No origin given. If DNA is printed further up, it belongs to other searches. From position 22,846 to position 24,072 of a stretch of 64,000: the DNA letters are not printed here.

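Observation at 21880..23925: Tgt (queuine tRNA-ribosyltransferase) fused to an MnmC-like tRNA methyltransferase domain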

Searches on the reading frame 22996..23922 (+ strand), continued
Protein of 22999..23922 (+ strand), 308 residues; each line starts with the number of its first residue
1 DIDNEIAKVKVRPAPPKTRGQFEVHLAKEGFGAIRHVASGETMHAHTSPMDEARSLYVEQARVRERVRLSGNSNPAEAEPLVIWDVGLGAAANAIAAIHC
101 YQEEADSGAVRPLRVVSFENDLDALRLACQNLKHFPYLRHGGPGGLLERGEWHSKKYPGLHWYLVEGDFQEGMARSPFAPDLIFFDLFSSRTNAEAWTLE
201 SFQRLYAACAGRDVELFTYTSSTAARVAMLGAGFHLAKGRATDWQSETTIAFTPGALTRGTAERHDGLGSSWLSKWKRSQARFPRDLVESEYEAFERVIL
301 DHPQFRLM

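Call 46: find_encoding_contigs(protein=P0198, flank=10000, max_places=2)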
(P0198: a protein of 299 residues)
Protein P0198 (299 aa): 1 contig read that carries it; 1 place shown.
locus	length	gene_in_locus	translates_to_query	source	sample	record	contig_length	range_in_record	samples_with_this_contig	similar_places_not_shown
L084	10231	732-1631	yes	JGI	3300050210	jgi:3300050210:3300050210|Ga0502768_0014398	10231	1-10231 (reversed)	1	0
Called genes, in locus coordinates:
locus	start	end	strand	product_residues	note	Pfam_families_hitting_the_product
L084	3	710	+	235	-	?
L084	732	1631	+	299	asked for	PF05430:Methyltransf_30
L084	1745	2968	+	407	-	-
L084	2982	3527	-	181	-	PF00255:GSHPx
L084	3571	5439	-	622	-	PF01663:Phosphodiest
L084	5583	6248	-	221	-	-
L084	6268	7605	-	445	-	PF02687:FtsX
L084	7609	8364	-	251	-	PF17131:TP_0789-like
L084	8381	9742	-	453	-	PF02687:FtsX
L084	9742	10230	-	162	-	?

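Call 47: find_encoding_contigs(protein=P0226, flank=10000, max_places=2)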
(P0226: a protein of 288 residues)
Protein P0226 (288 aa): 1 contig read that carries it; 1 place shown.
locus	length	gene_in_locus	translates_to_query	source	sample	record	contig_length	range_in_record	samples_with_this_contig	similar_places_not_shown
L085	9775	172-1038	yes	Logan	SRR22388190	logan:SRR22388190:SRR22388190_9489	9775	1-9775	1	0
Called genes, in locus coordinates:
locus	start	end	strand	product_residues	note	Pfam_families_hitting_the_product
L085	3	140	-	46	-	?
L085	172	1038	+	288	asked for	PF05430:Methyltransf_30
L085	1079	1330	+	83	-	PF14026:SCO4226-like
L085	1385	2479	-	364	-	-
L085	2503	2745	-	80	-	-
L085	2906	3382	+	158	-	-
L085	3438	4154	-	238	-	-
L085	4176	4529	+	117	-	-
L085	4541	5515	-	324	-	PF03741:TerC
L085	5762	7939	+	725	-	-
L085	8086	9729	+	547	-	-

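Call 69: find_homologous_proteins(query=P0234, max_evalue=1e-20)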
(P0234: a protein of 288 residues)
Query P0234 (288 aa): 776 proteins with E <= 1e-20 among 1500 candidates; the best 120 are listed.
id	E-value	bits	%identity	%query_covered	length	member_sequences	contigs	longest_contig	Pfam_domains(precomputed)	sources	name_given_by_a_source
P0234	1.4e-193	660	100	100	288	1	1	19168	PF05430.18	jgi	jgi:tRNA U34 5-methylaminomethyl-2-thiouridine-forming methyltransferase MnmC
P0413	1.3e-71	259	47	96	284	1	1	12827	PF05430.18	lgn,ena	-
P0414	1.3e-71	259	47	96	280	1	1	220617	PF05430.18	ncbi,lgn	-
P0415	2.5e-71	258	46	97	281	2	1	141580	PF05430.18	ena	-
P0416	2.9e-71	258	47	96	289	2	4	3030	PF05430.18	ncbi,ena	-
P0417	3.0e-71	258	48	96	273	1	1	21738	PF05430.18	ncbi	-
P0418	4.7e-71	258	46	95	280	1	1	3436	PF05430.18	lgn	-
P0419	5.8e-71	257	44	96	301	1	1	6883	PF05430.18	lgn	-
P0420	6.0e-71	257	45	96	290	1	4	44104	PF05430.18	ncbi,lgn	-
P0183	7.0e-71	257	45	95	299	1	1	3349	PF05430.18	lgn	-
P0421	1.4e-70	256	47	96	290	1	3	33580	PF05430.18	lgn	-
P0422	2.2e-70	255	47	95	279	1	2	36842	PF05430.18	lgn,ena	-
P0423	3.7e-70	255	47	96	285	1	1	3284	PF05430.18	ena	-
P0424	7.6e-70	254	46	95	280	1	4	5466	PF05430.18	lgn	-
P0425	1.4e-69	253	46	97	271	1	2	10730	PF05430.18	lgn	-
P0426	1.5e-69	253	47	96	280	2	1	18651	PF05430.18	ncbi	-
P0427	2.2e-69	252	44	97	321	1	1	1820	PF05430.18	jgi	-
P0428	2.2e-69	252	50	87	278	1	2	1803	PF05430.18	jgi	jgi:hypothetical protein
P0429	2.6e-69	252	46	95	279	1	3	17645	PF05430.18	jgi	jgi:tRNA U34 5-methylaminomethyl-2-thiouridine-forming methyltransferase MnmC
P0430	2.7e-69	252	44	97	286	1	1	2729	PF05430.18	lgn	-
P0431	3.2e-69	252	47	95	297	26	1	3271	PF05430.18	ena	-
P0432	3.6e-69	251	50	89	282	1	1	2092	PF05430.18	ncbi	-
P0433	4.6e-69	251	47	92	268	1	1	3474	PF05430.18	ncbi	-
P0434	7.6e-69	250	46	96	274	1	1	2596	PF05430.18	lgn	-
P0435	1.3e-68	250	48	96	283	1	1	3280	PF05430.18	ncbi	-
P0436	1.5e-68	249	46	97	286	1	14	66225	PF05430.18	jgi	jgi:tRNA U34 5-methylaminomethyl-2-thiouridine-forming methyltransferase MnmC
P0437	1.6e-68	249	45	97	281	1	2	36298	PF05430.18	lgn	-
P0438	2.0e-68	249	46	97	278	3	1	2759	PF05430.18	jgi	jgi:tRNA U34 5-methylaminomethyl-2-thiouridine-forming methyltransferase MnmC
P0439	2.1e-68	249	49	88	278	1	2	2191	PF05430.18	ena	-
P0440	2.1e-68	249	49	89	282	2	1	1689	PF05430.18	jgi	jgi:tRNA U34 5-methylaminomethyl-2-thiouridine-forming methyltransferase MnmC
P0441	2.2e-68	249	46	94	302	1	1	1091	PF05430.18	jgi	-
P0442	2.3e-68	249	51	89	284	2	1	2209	PF05430.18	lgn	-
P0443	2.5e-68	249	48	97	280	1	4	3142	PF05430.18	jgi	jgi:hypothetical protein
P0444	2.8e-68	248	45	96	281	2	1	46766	PF05430.18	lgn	-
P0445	3.7e-68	248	44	95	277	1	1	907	PF05430.18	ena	-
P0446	4.0e-68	248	45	96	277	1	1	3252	PF05430.18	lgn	-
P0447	4.2e-68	248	47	87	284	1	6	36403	PF05430.18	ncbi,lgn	-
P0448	4.6e-68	248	46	97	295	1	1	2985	PF05430.18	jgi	-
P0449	5.5e-68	247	46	95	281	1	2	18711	PF05430.18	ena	-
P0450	6.2e-68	247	48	97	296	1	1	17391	PF05430.18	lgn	-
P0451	6.4e-68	247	47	95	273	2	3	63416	PF05430.18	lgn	-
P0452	8.9e-68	247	48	89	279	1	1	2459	PF05430.18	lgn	-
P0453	1.2e-67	246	44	96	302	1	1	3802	PF05430.18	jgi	jgi:tRNA U34 5-methylaminomethyl-2-thiouridine-forming methyltransferase MnmC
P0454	5.2e-67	244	45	95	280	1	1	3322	PF05430.18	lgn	-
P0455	6.8e-67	244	50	89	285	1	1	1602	PF05430.18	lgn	-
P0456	7.4e-67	244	47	96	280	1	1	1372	PF05430.18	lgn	-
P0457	7.5e-67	244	48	89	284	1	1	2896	PF05430.18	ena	-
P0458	9.2e-67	243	47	90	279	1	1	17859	PF05430.18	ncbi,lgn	-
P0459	1.1e-66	243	45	96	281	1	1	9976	PF05430.18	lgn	-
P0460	1.2e-66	243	43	95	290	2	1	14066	PF05430.18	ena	-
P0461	1.3e-66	243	44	95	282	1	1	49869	PF05430.18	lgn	-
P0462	1.8e-66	243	45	97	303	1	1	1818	PF05430.18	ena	-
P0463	2.2e-66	242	49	87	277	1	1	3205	PF05430.18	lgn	-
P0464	2.5e-66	242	49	88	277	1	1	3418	PF05430.18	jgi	-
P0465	2.8e-66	242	44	97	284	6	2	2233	PF05430.18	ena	-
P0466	3.2e-66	242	48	89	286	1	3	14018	PF05430.18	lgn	-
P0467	3.2e-66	242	47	89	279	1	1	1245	PF05430.18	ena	-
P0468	3.5e-66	242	45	97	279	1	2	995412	PF05430.18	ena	-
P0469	6.1e-66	241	44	96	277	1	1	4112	PF05430.18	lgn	-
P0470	6.2e-66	241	44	95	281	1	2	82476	PF05430.18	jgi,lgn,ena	-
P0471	6.9e-66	241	44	96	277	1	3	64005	PF05430.18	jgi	jgi:queuine tRNA-ribosyltransferase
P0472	8.2e-66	240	46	98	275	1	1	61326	PF05430.18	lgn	-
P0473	8.7e-66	240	47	88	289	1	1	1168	PF05430.18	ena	-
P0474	9.3e-66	240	44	96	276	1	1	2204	PF05430.18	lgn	-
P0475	1.1e-65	240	48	89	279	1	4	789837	PF05430.18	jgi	jgi:tRNA U34 5-methylaminomethyl-2-thiouridine-forming methyltransferase MnmC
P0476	1.2e-65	240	44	97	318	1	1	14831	PF05430.18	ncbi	-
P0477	1.5e-65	240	47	89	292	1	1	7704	PF05430.18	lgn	-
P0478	1.5e-65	239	45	95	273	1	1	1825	PF05430.18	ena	-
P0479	1.7e-65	239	46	97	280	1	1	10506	PF05430.18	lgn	-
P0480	1.7e-65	239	47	89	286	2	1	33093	PF05430.18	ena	-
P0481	1.8e-65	239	46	96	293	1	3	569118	PF05430.18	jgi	jgi:tRNA U34 5-methylaminomethyl-2-thiouridine-forming methyltransferase MnmC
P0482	2.1e-65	239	48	89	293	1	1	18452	PF05430.18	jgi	jgi:tRNA U34 5-methylaminomethyl-2-thiouridine-forming methyltransferase MnmC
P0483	2.2e-65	239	45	97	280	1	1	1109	PF05430.18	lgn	-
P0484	2.8e-65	239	45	95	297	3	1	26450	PF05430.18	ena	-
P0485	2.8e-65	239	45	87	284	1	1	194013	PF05430.18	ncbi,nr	ncbi:MAG: hypothetical protein KF799_07885 [Bdellovibrionales bacterium]|nr:hypothetical protein [Bd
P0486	3.3e-65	238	46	96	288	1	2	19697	PF05430.18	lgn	-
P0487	3.4e-65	238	44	97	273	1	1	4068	PF05430.18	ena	-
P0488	4.2e-65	238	46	96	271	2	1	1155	PF05430.18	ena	-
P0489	4.3e-65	238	43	95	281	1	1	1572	PF05430.18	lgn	-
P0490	4.6e-65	238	45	97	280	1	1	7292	PF05430.18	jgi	jgi:queuine tRNA-ribosyltransferase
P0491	5.2e-65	238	46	92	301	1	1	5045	PF05430.18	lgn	-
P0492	5.4e-65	238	45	96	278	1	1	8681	PF05430.18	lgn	-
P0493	5.4e-65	238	44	97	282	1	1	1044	PF05430.18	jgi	jgi:tRNA U34 5-methylaminomethyl-2-thiouridine-forming methyltransferase MnmC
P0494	5.9e-65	238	50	81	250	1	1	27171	PF05430.18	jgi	jgi:tRNA U34 5-methylaminomethyl-2-thiouridine-forming methyltransferase MnmC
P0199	5.9e-65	238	45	95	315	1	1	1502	PF05430.18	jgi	jgi:tRNA U34 5-methylaminomethyl-2-thiouridine-forming methyltransferase MnmC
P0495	6.2e-65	237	49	89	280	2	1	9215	PF05430.18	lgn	-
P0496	6.7e-65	237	43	95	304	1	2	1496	PF05430.18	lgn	-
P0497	7.4e-65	237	48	89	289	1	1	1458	PF05430.18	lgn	-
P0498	7.8e-65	237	47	88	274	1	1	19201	PF05430.18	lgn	-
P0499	8.5e-65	237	48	90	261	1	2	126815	PF05430.18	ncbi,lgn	-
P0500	8.5e-65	237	44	96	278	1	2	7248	PF05430.18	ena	-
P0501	9.4e-65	237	46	89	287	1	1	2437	PF05430.18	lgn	-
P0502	9.9e-65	237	43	89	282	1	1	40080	PF05430.18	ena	-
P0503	1.1e-64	237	45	95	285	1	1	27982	PF05430.18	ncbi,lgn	-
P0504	1.1e-64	237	46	94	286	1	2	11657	PF05430.18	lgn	-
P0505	1.3e-64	236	43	96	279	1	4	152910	PF05430.18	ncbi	-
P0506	1.6e-64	236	44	96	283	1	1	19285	PF05430.18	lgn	-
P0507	1.7e-64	236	47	89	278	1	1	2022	PF05430.18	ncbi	-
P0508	1.8e-64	236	49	88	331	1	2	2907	PF05430.18,PF17653.7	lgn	-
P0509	2.2e-64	236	44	95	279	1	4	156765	PF05430.18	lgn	-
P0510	2.7e-64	235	45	95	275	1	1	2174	PF05430.18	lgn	-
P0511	2.8e-64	235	46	89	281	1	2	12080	PF05430.18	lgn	-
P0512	3.1e-64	235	47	88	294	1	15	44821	PF05430.18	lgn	-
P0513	4.3e-64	235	47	89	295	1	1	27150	PF05430.18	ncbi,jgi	-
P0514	4.4e-64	235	46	89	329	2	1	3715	PF05430.18,PF17653.7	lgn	-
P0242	5.1e-64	234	44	95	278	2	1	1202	PF05430.18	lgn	-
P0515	6.8e-64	234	44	95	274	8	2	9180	PF05430.18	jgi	jgi:tRNA U34 5-methylaminomethyl-2-thiouridine-forming methyltransferase MnmC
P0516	6.9e-64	234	45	97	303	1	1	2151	PF05430.18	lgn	-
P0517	7.1e-64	234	46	90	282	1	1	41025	PF05430.18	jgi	jgi:tRNA U34 5-methylaminomethyl-2-thiouridine-forming methyltransferase MnmC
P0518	8.5e-64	234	48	89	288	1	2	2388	PF05430.18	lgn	-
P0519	9.0e-64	234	44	96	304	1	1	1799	PF05430.18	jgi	jgi:hypothetical protein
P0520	1.1e-63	233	46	97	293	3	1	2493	PF05430.18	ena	-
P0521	1.2e-63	233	43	99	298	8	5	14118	PF05430.18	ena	-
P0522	1.6e-63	233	44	95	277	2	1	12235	PF05430.18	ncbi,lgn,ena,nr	ncbi:MAG TPA: MnmC family methyltransferase [Bdellovibrionales bacterium]|nr:MnmC family methyltrans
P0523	1.7e-63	233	44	99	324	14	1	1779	PF05430.18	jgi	jgi:tRNA U34 5-methylaminomethyl-2-thiouridine-forming methyltransferase MnmC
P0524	1.9e-63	233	46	89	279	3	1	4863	PF05430.18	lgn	-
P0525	2.3e-63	232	47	88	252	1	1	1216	PF05430.18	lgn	-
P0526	2.6e-63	232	46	96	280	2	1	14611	PF05430.18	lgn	-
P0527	2.7e-63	232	46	89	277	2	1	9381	PF05430.18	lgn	-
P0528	3.8e-63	232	45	89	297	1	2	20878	PF05430.18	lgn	-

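Call 71: find_encoding_contigs(protein=P0485, flank=8000, max_places=1)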
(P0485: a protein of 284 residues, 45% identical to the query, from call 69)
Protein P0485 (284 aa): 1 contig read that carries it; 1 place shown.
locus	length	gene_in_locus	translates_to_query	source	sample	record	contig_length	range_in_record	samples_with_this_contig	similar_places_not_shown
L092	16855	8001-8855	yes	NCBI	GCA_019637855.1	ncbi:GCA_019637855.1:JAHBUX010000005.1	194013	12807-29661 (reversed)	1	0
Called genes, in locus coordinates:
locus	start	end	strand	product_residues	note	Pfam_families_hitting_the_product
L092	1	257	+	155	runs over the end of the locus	-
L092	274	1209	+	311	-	PF00072:Response_reg (weak)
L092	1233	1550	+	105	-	PF01627:Hpt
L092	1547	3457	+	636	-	PF00512:HisKA, PF02518:HATPase_c, PF13589:HATPase_c_3 (faint), PF00072:Response_reg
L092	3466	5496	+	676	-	PF00672:HAMP, PF00512:HisKA, PF02518:HATPase_c, PF00072:Response_reg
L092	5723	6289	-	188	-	-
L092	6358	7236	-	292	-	PF00583:Acetyltransf_1, PF13673:Acetyltransf_10, PF13508:Acetyltransf_7, PF08445:FR47 (weak)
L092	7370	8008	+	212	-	PF04434:SWIM (weak)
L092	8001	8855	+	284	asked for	PF05430:Methyltransf_30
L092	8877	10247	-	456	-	PF13589:HATPase_c_3 (faint), PF02518:HATPase_c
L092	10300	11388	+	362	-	PF05139:Erythro_esteras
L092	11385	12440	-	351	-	PF13575:DUF4135 (faint)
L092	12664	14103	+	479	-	PF00496:SBP_bac_5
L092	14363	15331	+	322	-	-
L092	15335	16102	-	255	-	PF00117:GATase, PF07722:Peptidase_C26 (weak)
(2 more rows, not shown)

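Call 72: find_encoding_contigs(protein=P0475, flank=8000, max_places=1)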
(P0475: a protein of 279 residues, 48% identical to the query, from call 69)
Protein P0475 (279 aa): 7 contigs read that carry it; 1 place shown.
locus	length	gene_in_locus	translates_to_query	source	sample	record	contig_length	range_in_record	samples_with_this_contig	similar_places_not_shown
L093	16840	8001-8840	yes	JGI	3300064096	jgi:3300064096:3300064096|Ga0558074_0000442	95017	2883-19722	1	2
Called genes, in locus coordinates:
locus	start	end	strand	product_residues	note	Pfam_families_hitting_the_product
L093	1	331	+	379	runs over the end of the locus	PF04851:ResIII, PF00270:DEAD, PF00271:Helicase_C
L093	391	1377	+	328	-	PF00291:PALP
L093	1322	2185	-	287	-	-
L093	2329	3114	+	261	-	PF00881:Nitroreductase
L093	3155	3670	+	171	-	-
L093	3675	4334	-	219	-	-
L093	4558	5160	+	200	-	PF02245:Pur_DNA_glyco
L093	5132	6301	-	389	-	PF17785:PUA_3, PF10672:Methyltrans_SAM, PF03602:Cons_hypoth95 (weak)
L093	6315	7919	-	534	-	PF00005:ABC_tran, PF02463:SMC_N (faint), PF13304:AAA_21 (faint), PF12848:ABC_tran_Xtn, PF00005:ABC_tran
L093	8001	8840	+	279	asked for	PF05430:Methyltransf_30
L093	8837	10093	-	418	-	-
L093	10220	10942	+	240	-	PF24741:AlkZ-rel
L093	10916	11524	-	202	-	PF01965:DJ-1_PfpI, PF18011:Catalase_C (weak)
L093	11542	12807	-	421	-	PF16683:TGase_elicitor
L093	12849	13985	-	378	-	PF16683:TGase_elicitor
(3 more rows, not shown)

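Call 73: search_protein_families(library=pfam, proteins=[P0246, P0162, P0261, P0508, P0127, P0122, P0182, P0215, P0232], max_evalue=0.001)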
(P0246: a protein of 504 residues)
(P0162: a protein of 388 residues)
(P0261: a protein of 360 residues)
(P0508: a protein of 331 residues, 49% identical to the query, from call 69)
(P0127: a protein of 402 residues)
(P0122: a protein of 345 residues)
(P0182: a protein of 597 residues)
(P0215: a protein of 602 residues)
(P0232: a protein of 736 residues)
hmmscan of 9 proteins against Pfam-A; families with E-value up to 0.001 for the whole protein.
P0246 (504 aa): 2 families
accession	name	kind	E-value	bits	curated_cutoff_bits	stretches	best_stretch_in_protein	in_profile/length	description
PF05430.17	Methyltransf_30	-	2.2e-14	53.9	22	1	360-453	31-122/124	S-adenosyl-L-methionine-dependent methyltransferase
PF11741.13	AMIN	-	5e-09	36.6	20.5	1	34-124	6-100/101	AMIN domain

P0162 (388 aa): 1 family
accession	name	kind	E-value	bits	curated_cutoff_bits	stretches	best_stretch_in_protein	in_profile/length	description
PF05430.17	Methyltransf_30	-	5.9e-13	49.3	22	1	152-247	31-122/124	S-adenosyl-L-methionine-dependent methyltransferase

P0261 (360 aa): 1 family
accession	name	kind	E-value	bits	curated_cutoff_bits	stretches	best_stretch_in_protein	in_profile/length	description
PF05430.17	Methyltransf_30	-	7.1e-15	55.4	22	1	146-241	27-121/124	S-adenosyl-L-methionine-dependent methyltransferase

P0508 (331 aa): 2 families
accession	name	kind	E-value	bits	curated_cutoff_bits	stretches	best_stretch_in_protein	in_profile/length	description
PF17653.6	DUF5522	-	2.4e-19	69.6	25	1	290-331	6-48/48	Family of unknown function (DUF5522)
PF05430.17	Methyltransf_30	-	2.4e-15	57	22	1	128-232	23-123/124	S-adenosyl-L-methionine-dependent methyltransferase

P0127 (402 aa): 1 family
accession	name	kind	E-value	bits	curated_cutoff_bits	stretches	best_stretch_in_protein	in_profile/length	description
PF05430.17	Methyltransf_30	-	2.1e-13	50.7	22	1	237-344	14-121/124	S-adenosyl-L-methionine-dependent methyltransferase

P0122 (345 aa): 1 family
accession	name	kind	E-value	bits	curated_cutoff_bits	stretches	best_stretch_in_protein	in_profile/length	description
PF05430.17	Methyltransf_30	-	1.2e-08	35.3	22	1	149-240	32-122/124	S-adenosyl-L-methionine-dependent methyltransferase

P0182 (597 aa): 1 family
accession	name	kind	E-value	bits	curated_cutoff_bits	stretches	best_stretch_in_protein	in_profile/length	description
PF01702.25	TGT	-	1.4e-89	301.1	26.3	1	2-233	124-356/357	Queuine tRNA-ribosyltransferase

P0215 (602 aa): 1 family
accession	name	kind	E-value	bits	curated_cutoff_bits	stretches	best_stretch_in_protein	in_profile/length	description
PF01702.25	TGT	-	2.2e-08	34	26.3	1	1-40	21-60/357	Queuine tRNA-ribosyltransferase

P0232 (736 aa): 2 families
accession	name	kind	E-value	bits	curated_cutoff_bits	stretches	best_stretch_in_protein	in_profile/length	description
PF01702.25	TGT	-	3.5e-140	467.6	26.3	1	18-367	2-351/357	Queuine tRNA-ribosyltransferase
PF05430.17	Methyltransf_30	-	1e-12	48.5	22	1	552-626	34-108/124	S-adenosyl-L-methionine-dependent methyltransferase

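Call 77: find_related_loci(query=A1, collection=viral_contigs, flank=10000)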
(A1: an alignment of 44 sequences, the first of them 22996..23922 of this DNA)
Query A1 (309 aa) in viral_contigs; peptide patterns used: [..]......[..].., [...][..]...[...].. (x = any residue, [..] = any of these).
29 stretches matched a pattern, but none encodes a relative of the query by tblastn (E <= 1e-3).
